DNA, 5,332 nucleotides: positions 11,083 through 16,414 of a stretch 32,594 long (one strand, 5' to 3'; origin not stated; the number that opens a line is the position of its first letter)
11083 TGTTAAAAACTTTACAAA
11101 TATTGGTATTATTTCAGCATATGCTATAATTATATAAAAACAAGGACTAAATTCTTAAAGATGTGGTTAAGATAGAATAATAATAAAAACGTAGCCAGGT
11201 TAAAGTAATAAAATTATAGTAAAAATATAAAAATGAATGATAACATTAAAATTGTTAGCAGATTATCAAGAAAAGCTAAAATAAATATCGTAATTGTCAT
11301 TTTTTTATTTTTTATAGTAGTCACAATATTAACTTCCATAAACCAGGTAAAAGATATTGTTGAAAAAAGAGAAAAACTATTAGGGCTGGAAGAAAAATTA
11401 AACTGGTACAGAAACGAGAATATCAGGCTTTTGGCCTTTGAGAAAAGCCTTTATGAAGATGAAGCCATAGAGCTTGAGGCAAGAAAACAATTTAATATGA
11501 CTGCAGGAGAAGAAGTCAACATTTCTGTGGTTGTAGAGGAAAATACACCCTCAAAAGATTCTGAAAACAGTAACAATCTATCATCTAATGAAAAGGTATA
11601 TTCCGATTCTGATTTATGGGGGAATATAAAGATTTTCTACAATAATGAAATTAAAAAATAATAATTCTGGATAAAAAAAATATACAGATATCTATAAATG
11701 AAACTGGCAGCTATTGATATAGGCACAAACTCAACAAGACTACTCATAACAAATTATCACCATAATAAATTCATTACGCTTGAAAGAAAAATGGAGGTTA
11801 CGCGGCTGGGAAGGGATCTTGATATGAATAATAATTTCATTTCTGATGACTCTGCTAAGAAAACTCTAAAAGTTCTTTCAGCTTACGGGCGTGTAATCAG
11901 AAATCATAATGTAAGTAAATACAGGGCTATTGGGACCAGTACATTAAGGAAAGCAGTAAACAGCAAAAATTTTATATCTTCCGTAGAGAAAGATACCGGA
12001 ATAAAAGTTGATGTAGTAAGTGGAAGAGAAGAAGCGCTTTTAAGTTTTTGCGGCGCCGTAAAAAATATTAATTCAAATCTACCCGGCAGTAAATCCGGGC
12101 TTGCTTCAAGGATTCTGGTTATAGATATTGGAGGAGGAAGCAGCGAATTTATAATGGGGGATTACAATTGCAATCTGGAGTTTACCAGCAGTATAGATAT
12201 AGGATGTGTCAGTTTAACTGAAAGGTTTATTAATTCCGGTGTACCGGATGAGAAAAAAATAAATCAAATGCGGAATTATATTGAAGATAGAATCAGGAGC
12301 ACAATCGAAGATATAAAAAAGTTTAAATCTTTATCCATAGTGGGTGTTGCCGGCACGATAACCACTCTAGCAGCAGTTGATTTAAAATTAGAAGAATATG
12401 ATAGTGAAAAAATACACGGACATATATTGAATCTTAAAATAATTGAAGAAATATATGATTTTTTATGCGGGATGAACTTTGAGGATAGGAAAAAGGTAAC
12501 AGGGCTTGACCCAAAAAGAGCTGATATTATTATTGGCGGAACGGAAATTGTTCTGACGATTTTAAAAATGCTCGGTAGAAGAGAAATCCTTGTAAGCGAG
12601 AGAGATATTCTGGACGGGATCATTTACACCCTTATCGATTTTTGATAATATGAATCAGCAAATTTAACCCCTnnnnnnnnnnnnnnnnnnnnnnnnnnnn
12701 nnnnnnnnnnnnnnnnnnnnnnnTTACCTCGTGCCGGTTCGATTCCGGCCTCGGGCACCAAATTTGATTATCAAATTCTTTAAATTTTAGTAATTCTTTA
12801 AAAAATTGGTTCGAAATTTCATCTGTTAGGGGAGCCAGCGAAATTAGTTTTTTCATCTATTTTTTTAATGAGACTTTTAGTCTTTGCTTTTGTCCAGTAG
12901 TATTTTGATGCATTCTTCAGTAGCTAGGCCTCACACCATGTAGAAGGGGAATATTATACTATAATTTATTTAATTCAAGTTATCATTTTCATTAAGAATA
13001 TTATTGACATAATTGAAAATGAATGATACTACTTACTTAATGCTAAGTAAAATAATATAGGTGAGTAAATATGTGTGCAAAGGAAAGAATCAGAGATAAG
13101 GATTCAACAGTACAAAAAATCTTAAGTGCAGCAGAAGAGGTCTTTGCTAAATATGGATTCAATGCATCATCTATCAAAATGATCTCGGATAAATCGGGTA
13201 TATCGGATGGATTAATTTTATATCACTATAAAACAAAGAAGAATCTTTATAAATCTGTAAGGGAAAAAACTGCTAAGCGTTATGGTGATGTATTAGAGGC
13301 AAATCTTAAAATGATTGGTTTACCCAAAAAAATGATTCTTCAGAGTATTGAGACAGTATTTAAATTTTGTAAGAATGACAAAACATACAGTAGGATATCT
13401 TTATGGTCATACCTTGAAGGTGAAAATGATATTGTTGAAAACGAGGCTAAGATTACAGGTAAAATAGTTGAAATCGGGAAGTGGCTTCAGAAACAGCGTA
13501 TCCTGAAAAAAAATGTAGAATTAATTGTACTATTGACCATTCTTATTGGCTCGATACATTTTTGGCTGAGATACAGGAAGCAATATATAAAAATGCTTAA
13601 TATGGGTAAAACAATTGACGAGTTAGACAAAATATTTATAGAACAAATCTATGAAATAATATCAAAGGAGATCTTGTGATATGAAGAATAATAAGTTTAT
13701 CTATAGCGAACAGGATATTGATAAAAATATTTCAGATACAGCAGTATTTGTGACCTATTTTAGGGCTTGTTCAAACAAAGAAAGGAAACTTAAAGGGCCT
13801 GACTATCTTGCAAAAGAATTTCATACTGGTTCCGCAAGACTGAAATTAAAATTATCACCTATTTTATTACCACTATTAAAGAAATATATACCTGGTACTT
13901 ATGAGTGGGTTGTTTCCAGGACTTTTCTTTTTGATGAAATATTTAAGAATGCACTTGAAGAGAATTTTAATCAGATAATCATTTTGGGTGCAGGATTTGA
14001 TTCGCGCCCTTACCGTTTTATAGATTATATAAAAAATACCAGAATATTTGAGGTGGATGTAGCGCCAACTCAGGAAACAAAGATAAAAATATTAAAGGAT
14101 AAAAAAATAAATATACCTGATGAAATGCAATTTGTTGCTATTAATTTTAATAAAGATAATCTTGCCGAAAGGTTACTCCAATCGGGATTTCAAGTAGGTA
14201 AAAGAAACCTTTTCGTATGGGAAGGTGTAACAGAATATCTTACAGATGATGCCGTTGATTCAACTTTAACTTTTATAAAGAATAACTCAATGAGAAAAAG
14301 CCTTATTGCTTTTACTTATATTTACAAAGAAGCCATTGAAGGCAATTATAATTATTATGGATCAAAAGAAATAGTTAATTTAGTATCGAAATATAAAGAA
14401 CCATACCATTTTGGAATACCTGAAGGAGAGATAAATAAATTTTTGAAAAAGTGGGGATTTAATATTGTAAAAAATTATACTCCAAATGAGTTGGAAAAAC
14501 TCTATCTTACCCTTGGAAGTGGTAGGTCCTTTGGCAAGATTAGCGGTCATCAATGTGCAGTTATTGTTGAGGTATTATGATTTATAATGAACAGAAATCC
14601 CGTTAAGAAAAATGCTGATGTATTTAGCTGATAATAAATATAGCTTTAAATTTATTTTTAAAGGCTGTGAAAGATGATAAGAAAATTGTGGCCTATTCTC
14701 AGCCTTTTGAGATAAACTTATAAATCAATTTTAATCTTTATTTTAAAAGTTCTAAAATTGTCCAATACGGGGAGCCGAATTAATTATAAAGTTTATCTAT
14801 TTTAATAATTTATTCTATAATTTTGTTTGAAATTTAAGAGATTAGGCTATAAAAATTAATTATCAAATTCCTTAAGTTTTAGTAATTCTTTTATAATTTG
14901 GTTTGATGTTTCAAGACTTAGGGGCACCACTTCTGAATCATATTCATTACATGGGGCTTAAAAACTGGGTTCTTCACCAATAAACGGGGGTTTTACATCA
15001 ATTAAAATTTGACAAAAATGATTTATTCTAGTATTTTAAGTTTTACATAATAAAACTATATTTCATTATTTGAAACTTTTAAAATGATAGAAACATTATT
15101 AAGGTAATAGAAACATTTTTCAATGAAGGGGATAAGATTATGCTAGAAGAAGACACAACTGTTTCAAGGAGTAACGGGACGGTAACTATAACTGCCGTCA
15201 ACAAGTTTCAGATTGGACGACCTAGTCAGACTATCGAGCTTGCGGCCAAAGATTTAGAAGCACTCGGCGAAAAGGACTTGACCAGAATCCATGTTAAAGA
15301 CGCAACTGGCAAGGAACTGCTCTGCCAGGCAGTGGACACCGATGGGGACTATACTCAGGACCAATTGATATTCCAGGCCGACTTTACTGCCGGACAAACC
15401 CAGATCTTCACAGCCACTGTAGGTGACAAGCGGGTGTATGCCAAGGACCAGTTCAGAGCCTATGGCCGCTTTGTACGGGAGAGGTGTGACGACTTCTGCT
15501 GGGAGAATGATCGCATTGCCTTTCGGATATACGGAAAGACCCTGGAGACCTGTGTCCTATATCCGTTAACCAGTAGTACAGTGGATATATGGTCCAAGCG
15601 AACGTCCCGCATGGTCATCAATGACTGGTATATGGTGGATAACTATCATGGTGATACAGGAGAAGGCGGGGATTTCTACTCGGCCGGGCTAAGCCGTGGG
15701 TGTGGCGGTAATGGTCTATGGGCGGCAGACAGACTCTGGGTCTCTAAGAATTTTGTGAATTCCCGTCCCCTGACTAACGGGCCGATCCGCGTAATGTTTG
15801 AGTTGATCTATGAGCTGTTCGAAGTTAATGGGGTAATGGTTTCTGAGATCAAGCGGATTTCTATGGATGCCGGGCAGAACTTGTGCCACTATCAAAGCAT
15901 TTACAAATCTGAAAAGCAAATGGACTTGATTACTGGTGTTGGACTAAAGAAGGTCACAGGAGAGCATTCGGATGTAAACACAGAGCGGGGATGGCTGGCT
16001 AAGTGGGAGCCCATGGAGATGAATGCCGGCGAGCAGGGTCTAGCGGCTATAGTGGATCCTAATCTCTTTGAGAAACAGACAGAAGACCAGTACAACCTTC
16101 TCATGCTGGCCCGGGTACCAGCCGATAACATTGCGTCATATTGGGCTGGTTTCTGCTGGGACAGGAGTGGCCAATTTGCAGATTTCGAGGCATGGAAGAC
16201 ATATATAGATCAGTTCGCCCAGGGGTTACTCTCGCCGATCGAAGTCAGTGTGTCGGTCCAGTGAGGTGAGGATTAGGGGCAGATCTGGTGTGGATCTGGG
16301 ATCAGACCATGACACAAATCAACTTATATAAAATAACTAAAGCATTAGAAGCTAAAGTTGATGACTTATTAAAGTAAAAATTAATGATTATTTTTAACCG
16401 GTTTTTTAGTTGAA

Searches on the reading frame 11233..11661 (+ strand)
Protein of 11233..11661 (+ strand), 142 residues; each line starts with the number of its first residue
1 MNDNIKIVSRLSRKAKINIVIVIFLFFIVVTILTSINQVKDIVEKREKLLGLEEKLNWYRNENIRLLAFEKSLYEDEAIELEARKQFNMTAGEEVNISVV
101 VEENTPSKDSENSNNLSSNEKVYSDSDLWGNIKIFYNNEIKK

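Call 45: search_protein_families(library=pfam, proteins=[window:11233-11661:+], max_evalue=0.00001)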
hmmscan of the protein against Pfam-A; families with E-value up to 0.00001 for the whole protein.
window:11233-11661:+ (142 aa): 1 family
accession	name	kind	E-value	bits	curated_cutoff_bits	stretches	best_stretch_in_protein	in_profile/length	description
PF04977.20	DivIC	-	1.8e-07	31.3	28.9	1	24-98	1-76/80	Septum formation initiator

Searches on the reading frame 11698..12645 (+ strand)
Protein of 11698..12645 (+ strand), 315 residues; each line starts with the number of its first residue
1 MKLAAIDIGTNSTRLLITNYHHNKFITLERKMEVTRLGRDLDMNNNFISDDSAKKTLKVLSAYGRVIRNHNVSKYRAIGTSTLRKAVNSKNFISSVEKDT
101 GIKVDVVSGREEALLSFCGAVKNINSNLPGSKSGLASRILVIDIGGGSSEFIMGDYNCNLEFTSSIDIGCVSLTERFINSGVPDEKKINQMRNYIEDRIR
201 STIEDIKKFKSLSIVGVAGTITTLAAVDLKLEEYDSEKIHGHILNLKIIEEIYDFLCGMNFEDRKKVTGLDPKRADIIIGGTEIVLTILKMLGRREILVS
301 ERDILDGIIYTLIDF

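Call 46: search_protein_families(library=pfam, proteins=[window:11698-12645:+], max_evalue=0.00001)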
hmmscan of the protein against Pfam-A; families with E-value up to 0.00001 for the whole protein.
window:11698-12645:+ (315 aa): 1 family
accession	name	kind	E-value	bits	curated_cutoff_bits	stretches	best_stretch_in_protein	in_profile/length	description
PF02541.22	Ppx-GppA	-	3.2e-52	178.2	27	1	22-312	7-281/285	Ppx/GppA phosphatase family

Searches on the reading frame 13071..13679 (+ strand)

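Call 46: search_protein_families(library=pfam, proteins=[window:13071-13679:+], max_evalue=0.00001)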
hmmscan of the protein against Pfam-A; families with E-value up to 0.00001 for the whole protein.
window:13071-13679:+ (202 aa): 1 family
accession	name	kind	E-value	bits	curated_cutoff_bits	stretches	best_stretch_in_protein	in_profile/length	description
PF00440.29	TetR_N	-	1.1e-10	41.6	24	1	17-62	1-46/47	Bacterial regulatory proteins, tetR family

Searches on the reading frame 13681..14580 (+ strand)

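Call 46: search_protein_families(library=pfam, proteins=[window:13681-14580:+], max_evalue=0.00001)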
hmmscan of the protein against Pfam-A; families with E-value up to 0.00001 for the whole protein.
window:13681-14580:+ (299 aa): 1 family
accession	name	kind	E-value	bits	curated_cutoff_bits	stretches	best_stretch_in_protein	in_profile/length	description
PF04072.20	LCM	-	1.5e-36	126.5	22.3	1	22-199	2-186/187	Leucine carboxyl methyltransferase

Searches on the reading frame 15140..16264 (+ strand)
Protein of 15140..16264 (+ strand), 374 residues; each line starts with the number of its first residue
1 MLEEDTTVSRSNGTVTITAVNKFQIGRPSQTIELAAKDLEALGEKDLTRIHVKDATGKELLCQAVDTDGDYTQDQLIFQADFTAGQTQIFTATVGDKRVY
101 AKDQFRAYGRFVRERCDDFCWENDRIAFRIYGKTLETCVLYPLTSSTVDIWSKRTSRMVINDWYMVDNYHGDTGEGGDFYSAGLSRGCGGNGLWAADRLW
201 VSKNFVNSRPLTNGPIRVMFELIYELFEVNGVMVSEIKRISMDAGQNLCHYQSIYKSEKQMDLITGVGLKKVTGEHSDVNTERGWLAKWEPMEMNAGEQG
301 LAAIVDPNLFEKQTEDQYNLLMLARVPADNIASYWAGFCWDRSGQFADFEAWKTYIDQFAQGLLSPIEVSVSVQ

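Call 46: search_protein_families(library=pfam, proteins=[window:15140-16264:+], max_evalue=0.00001)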
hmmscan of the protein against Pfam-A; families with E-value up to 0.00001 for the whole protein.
window:15140-16264:+ (374 aa): 1 family
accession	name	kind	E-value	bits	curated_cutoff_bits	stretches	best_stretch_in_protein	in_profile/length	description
PF16153.10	DUF4861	-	4.5e-79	266.6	22.3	1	21-369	3-380/380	Domain of unknown function (DUF4861)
